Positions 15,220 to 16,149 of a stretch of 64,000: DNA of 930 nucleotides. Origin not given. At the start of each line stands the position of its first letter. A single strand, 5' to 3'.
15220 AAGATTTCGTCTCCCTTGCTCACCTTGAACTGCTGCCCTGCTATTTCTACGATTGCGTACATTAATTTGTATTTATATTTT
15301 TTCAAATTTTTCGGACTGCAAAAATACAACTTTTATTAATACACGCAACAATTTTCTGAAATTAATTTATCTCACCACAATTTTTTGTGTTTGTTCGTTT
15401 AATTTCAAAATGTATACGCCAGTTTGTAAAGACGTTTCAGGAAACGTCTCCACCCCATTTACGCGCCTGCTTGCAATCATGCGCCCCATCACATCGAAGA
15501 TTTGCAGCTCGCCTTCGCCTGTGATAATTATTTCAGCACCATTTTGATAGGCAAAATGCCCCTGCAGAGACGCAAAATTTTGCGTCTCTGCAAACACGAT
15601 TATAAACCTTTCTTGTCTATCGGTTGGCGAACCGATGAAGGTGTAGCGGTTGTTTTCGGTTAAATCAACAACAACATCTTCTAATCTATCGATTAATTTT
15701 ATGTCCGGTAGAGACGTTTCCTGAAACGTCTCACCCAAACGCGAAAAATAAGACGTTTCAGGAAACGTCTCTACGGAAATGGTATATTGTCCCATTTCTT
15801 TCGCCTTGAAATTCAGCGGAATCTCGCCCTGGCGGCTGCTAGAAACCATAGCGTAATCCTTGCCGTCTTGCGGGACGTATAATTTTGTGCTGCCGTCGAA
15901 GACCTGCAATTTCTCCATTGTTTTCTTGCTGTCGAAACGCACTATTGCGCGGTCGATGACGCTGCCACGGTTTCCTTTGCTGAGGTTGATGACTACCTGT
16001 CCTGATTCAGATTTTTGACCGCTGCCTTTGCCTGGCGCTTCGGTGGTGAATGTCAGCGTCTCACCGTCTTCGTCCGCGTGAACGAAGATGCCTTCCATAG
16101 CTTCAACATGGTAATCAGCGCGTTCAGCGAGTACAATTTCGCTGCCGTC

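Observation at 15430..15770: Four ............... hairpins embedded in frame in the C-terminal sorting region of a T9SS protein, two of them as a near-tandem pair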

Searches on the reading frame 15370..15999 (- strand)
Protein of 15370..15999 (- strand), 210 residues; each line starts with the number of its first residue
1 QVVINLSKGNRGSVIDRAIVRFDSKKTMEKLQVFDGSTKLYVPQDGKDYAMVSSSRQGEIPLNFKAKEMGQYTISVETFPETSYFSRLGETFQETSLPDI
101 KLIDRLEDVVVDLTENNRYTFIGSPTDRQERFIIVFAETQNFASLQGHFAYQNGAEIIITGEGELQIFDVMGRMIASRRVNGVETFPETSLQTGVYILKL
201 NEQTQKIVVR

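Call 13: find_homologous_proteins(query=window:15370-15999:-, max_evalue=0.001)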
Query seq(210 aa) (210 aa): 151 proteins with E <= 0.001 among 343 candidates; the best 120 are listed.
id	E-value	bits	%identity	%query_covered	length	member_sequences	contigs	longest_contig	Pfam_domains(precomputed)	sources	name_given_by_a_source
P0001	3.0e-61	224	57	100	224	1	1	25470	-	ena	-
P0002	3.3e-54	201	50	100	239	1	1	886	-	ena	-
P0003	8.3e-54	200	50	100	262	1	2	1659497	PF18962.8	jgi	-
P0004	1.1e-53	200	56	86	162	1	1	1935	PF18962.8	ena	-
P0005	9.9e-53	196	49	100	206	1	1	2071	-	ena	-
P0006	1.0e-51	193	49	100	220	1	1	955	-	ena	-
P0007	1.3e-51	193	48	100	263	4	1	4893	-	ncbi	-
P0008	1.6e-50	189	49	100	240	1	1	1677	-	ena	-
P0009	5.8e-49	184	53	96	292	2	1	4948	-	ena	-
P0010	8.2e-47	177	47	100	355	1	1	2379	-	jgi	-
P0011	2.4e-46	176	50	94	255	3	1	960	-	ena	-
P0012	3.3e-46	175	51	94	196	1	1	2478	-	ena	-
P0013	3.1e-45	172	51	94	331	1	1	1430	-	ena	-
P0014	4.8e-45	171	46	97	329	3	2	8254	-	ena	-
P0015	6.5e-45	171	45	100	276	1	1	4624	-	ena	-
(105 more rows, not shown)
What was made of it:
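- Many homologues are partial proteins on short contigs (call 13).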

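Call 17: find_related_loci(query=A1, collection=genome_contigs, flank=6000)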
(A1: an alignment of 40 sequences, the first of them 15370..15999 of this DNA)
Query A1 (210 aa) in genome_contigs; peptide patterns used: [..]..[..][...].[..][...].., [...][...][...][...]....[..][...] (x = any residue, [..] = any of these).
591 stretches matched a pattern (row limit reached: there are more); 412 encode a relative of the query (tblastn E <= 1e-3); the best 80 are kept; 77 distinct loci.
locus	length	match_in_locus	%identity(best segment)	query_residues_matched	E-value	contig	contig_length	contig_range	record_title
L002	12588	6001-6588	73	2-210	3e-103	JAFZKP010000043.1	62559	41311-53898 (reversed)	MAG: Bacteroidales bacterium isolate RGIG7852 Water_buffalos_Reticulum-4__c908386, whole genome shotgun sequence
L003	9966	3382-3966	64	1-210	2e-86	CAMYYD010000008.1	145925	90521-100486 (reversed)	MAG TPA_asm: uncultured Bacteroidales bacterium isolate SRR10912534_bin.55_metaWRAP_v1.3_MAG genome assembly, contig: ER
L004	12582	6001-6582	61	2-210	2e-79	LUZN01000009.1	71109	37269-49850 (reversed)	MAG: Bacteroidales bacterium Bact_22 Bact_22_contig_192, whole genome shotgun sequence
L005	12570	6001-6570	51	1-210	2e-62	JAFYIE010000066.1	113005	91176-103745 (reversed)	MAG: Bacteroidales bacterium isolate RGIG7113 Water_buffalos_Abomasum-3__c93192, whole genome shotgun sequence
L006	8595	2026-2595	50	1-210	2e-61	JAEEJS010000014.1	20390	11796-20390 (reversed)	MAG: Bacteroidales bacterium isolate Tb.RUG.175 k141_1827783_flag=0_multi=69.5221_len=20390, whole genome shotgun sequen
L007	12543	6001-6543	51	15-210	2e-61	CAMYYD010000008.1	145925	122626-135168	MAG TPA_asm: uncultured Bacteroidales bacterium isolate SRR10912534_bin.55_metaWRAP_v1.3_MAG genome assembly, contig: ER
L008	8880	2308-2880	48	1-210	1e-60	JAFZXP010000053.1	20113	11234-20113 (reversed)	MAG: Bacteroidales bacterium isolate RGIG8190 Water_buffalos_Rumen-3__c1489542, whole genome shotgun sequence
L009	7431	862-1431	47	1-210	3e-59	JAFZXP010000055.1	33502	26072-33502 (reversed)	MAG: Bacteroidales bacterium isolate RGIG8190 Water_buffalos_Rumen-3__c1499475, whole genome shotgun sequence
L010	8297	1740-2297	49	2-207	7e-59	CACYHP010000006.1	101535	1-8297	MAG: uncultured Bacteroidia bacterium isolate RUG11952 genome assembly, contig: RUG11952_asm_6, whole genome shotgun seq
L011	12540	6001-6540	51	15-210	3e-58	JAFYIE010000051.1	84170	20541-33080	MAG: Bacteroidales bacterium isolate RGIG7113 Water_buffalos_Abomasum-3__c64717, whole genome shotgun sequence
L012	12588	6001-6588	51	9-210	4e-58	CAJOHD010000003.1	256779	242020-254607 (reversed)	uncultured Bacteroidales bacterium isolate Red_deer_4_mag_10 genome assembly, contig: scaffold_17, whole genome shotgun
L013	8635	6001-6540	51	15-210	3e-57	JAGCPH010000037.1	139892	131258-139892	MAG: Bacteroidales bacterium isolate RGIG9999 Yak_Reticulum-4__c595404, whole genome shotgun sequence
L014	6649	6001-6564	51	9-210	4e-56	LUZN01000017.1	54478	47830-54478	MAG: Bacteroidales bacterium Bact_22 Bact_22_contig_361, whole genome shotgun sequence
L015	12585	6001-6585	47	1-210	1e-54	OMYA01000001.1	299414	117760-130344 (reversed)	uncultured Bacteroidales bacterium isolate RUG079 genome assembly, contig: scaffold_8, whole genome shotgun sequence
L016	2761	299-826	49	16-210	2e-53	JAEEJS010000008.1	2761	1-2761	MAG: Bacteroidales bacterium isolate Tb.RUG.175 k141_807591_flag=0_multi=127.9515_len=2761, whole genome shotgun sequenc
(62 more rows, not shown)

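Call 38: predict_structure(alignment_id=A1)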
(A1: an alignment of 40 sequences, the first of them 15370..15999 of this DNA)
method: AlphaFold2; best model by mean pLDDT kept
length: 210 residues; sequences in the alignment: 40
mean_pLDDT: 83.9   pTM: 0.62
mean pLDDT of the five models: 83.9, 80.4, 73.0, 71.7, 70.9
residues with pLDDT >= 90: 108; 70-90: 65; 50-70: 27; < 50: 10
segments of 3 or more residues with pLDDT < 50: 139-145
pLDDT, mean of each block of 10 residues (from residue 1): 88 83 79 79 90 84 95 90 55 61 93 92 95 77 60 87 94 94 82 93 91
secondary structure, 60 per line:
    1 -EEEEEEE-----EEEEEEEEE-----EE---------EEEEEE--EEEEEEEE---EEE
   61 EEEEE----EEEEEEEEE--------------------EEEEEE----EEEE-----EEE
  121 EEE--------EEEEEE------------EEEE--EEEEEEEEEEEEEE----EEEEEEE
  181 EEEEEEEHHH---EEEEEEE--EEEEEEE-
elements in order: E2-8 E14-22 E39-44 E47-54 E58-65 E70-78 E99-104 E109-112 E118-123 E132-137 E150-153 E156-169 E174-187 E194-200 E203-209
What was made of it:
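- On T9SS type A C-terminal sorting domain (host context): The AlphaFold model is all-beta with pLDDT 83.9 (call 38).
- In the AlphaFold model (pLDDT 83.9) the encoded peptides are coil or turn with low confidence (call 38).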

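Call 58: search_solved_structures(query=A1, max_evalue=1, show_alignments=2)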
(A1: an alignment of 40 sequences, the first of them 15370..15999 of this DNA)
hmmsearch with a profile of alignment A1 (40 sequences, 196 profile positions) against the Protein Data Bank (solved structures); distinct sequences matched with E-value up to 1: 10.
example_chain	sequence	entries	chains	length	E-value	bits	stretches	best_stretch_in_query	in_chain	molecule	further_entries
8gl6_D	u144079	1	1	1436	1.4e-07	34.4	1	56-184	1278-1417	RemA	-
5hfs_A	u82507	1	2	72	0.01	18.6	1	138-196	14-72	Gingipain R2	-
7pq4_A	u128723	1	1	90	0.014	18.1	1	138-196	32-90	Arginine-specific cysteine proteinase (Arg-gingipain)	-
5ag8_A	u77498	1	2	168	0.058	16.1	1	138-196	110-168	GINGIPAIN R2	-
5ag9_A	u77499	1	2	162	0.06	16.1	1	138-196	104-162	Gingipain R2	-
8glk_D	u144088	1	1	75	0.061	16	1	150-195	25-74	Endonuclease I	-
7qca_SGG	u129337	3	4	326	0.17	14.6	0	140-180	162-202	Guanine nucleotide binding protein beta subunit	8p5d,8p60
4pet_A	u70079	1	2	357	0.22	14.2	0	55-140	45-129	Extracellular solute-binding protein, family 7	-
5y1a_A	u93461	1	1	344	0.86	12.3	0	129-174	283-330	35 kDa hemin binding protein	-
5f59_A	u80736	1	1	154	0.97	12.1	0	153-188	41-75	Histone-lysine N-methyltransferase 2C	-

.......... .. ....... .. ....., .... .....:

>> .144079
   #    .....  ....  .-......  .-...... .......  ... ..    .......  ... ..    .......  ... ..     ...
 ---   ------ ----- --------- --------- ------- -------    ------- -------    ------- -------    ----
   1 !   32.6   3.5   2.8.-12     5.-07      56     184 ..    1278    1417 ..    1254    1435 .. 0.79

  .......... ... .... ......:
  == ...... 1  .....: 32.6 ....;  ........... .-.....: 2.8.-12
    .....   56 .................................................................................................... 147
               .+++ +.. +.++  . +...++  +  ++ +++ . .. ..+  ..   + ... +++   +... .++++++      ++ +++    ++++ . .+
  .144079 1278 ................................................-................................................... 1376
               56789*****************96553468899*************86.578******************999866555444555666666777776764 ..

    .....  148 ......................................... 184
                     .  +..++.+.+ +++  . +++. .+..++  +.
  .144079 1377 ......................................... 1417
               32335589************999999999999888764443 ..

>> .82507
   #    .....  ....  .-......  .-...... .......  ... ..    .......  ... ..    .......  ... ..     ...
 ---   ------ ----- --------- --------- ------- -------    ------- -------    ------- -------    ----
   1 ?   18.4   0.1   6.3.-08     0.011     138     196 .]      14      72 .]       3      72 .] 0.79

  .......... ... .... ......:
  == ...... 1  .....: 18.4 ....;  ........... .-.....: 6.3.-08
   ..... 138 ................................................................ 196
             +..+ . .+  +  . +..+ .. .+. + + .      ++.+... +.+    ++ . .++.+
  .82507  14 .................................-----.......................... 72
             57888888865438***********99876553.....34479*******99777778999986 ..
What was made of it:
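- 15373..15531 (-): T9SS type A C-terminal sorting domain (aa 1408-1460). A profile of the module hits the RgpB CTD 5hfs and RemA 8gl6_D (call 58).
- On T9SS type A C-terminal sorting domain (host context): The profile hits RemA 8gl6_D at E = 1.4e-7 (call 58).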

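Call 60: fold_search(model_id=the predicted structure, library=pdb)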
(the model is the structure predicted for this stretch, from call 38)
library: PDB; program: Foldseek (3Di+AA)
matches with E <= 10: 737; with E <= 0.001: 0
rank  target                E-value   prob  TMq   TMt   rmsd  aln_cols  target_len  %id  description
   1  6fwv_B                4.9e-03  0.66  0.23  0.10  25.3       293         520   11  The Bacillus anthracis TIE protein (released 2018-08-08)
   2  7pq4_MODEL_1_A        1.4e-02  1.00  0.24  0.51   2.4        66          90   26  NMR Structure of RgpB C-terminal Domain (released 2022-09-28)
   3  6fwv_A                1.6e-02  0.38  0.21  0.09  24.6       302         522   10  The Bacillus anthracis TIE protein (released 2018-08-08)
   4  6dht                  1.9e-02  1.00  0.22  0.09   4.0        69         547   19  Bacteroides ovatus GH9 Bacova_02649 (released 2019-04-03)
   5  5z18_A                2.1e-02  0.54  0.18  0.10  11.1       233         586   10  The crystal structure of Ruminococcus gnavus beta-glucuronidase (released 2018-12-12)
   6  5z19_E                2.4e-02  0.51  0.19  0.10  11.2       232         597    9  The crystal structure of Ruminococcus gnavus beta-glucuronidase in complex with uronic isofagomine (released 2018-12-12)
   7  6ec6_A                2.7e-02  0.44  0.18  0.08  15.4       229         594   10  Ruminococcus gnavus Beta-glucuronidase (released 2019-02-13)
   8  7c7u_B                3.0e-02  0.63  0.21  0.10  14.8       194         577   11  Biofilm associated protein - BSP domain (released 2021-05-12)
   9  5z19_A                3.0e-02  0.51  0.18  0.10  10.8       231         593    9  The crystal structure of Ruminococcus gnavus beta-glucuronidase in complex with uronic isofagomine (released 2018-12-12)
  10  6jz1_B                3.0e-02  0.41  0.18  0.10  10.7       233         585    9  Apo structure of b-glucuronidase from Ruminococcus gnavus at 1.7 Angstrom resolution (released 2020-06-03)
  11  5z19_D                3.4e-02  0.44  0.18  0.10  11.3       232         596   10  The crystal structure of Ruminococcus gnavus beta-glucuronidase in complex with uronic isofagomine (released 2018-12-12)
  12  7jrm                  3.6e-02  1.00  0.20  0.10   5.0        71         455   13  The structure of CBM51-2 and INT domains from Clostridium perfringens ZmpB (released 2021-02-03)
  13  3j2w_P                3.8e-02  0.47  0.24  0.16  26.5       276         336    7  Electron cryo-microscopy of Chikungunya virus (released 2013-04-24)
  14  5z18_C                3.8e-02  0.44  0.18  0.10  11.0       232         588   10  The crystal structure of Ruminococcus gnavus beta-glucuronidase (released 2018-12-12)
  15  8gen                  3.8e-02  0.25  0.20  0.10  16.5       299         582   10  E. eligens beta-glucuronidase bound to UNC10201652-glucuronide (released 2024-02-14)
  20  8qb1_C                4.7e-02  1.00  0.23  0.51   3.4        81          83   22  C-terminal domain of mirolase from Tannerella forsythia (released 2024-02-28)
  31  8qb1_A                5.8e-02  1.00  0.25  0.55   3.1        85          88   22  C-terminal domain of mirolase from Tannerella forsythia (released 2024-02-28)
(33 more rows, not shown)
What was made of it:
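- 15373..15531 (-): Foldseek gives local matches to the RgpB CTD 7pq4 and the mirolase CTD 8qb1 at probability 1.0 (call 60).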

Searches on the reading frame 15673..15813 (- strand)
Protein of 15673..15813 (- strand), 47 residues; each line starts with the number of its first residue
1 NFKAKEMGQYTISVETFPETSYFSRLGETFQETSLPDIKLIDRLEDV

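Call 69: find_homologous_proteins(query=window:15673-15813:-, max_evalue=10)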
Query seq(47 aa): no candidate shares three 5-residue words with the query. No homologue found.
